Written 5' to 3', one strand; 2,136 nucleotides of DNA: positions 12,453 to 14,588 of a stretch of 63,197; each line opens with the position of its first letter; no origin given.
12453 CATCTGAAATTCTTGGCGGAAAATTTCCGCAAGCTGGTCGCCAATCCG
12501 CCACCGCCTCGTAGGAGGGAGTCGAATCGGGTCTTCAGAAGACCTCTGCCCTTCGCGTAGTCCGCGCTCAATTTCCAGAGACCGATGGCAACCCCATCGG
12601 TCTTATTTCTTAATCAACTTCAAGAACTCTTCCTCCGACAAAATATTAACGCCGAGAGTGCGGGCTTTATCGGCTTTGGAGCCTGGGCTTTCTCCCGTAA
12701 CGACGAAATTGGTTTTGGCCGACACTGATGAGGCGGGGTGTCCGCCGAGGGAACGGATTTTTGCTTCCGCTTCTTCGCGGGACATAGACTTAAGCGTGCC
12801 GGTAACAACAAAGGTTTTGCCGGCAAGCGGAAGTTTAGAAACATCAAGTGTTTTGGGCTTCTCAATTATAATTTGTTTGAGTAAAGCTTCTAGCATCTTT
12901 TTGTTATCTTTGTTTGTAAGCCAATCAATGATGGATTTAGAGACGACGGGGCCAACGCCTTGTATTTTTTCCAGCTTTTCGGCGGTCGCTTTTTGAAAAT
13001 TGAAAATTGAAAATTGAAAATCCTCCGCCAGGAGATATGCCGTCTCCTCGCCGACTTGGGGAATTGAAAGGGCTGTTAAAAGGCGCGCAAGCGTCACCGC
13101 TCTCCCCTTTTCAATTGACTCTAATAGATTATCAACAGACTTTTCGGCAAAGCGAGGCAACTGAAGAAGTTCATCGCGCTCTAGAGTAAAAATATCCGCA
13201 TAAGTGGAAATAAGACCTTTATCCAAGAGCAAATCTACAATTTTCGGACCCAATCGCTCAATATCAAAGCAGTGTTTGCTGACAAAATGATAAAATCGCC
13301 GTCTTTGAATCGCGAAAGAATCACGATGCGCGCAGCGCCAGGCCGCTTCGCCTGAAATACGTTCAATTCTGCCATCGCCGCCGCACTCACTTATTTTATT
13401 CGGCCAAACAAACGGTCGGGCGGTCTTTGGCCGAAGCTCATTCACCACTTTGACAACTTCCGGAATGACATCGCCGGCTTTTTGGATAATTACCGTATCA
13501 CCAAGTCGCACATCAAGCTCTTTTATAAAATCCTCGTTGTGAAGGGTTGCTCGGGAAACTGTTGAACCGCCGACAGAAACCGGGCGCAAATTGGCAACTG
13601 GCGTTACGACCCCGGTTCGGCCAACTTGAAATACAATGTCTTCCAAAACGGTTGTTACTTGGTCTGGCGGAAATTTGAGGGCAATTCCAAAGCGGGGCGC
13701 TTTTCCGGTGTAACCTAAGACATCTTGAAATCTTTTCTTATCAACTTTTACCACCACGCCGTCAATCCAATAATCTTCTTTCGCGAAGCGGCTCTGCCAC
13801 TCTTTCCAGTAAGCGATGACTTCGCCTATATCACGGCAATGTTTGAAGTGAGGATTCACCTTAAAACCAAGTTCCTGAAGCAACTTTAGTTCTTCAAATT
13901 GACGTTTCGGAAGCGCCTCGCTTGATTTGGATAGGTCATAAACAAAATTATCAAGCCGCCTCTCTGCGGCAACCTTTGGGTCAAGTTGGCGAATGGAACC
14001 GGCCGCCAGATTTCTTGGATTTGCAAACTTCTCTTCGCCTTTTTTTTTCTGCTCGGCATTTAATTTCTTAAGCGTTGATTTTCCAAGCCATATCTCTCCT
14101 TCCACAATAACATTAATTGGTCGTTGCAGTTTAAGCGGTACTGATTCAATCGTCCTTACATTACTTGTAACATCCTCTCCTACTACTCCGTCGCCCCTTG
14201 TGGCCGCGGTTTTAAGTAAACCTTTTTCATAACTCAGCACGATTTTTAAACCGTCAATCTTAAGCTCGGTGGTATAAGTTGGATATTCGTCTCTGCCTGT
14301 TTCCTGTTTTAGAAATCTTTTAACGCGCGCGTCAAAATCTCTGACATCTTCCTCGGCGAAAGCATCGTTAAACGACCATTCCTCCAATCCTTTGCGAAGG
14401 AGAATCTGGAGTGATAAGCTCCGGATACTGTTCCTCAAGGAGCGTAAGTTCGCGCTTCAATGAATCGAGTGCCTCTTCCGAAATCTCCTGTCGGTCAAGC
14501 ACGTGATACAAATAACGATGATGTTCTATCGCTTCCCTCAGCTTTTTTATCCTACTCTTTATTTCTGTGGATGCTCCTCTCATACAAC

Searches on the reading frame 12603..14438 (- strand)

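Call 59: search_protein_families(library=ncbifam, max_evalue=1e-10, proteins=[window:12603-14438:-])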
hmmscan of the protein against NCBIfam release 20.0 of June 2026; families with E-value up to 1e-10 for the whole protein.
window:12603-14438:- (611 aa): 5 families
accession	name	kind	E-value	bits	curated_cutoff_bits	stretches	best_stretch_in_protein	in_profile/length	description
NF005932.1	PRK07956.1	equivalog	5.4e-208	692.7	369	1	21-609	75-664/664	NAD-dependent DNA ligase LigA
TIGR00575.1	dnlj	equivalog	1.6e-196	654.6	444.45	1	21-605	70-652/652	NAD-dependent DNA ligase LigA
NF010931.0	PRK14351.1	equivalog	7.5e-155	517.2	1051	1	22-610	108-683/692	NAD-dependent DNA ligase LigA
NF010930.0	PRK14350.1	equivalog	4.6e-102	342.5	652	1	54-606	111-662/669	NAD-dependent DNA ligase LigA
NF005987.0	PRK08097.1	equivalog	2.3e-50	171.6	498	1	60-524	125-557/562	NAD-dependent DNA ligase LigB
